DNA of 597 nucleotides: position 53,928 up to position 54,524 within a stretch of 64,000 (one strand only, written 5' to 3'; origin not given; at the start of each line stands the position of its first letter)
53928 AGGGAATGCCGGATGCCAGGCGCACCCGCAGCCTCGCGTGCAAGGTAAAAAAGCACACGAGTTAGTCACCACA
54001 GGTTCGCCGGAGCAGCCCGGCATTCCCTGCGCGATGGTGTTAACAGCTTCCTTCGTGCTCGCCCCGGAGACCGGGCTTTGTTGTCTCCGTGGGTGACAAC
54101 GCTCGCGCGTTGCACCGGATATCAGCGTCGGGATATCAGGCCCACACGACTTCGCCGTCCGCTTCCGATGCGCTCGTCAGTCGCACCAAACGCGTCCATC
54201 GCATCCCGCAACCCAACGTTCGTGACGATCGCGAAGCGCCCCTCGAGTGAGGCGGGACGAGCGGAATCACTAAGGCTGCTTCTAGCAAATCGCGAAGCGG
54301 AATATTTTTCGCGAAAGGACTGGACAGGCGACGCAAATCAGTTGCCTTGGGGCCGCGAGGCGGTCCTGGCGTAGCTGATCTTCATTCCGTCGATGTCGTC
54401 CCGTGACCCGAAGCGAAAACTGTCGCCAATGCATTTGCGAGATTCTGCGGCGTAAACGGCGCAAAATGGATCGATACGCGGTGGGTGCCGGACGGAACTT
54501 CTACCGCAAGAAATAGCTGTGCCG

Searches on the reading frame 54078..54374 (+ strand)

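Call 8: search_protein_families(library=ncbifam, proteins=[window:54078-54374:+], max_evalue=0.01)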
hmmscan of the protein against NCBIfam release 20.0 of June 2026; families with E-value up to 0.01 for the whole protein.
window:54078-54374:+ (98 aa): 1 family
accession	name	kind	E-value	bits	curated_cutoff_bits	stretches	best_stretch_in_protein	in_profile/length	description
NF007988.0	PRK10716.1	equivalog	0.0013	17.5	585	1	6-60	19-73/435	long-chain fatty acid transporter FadL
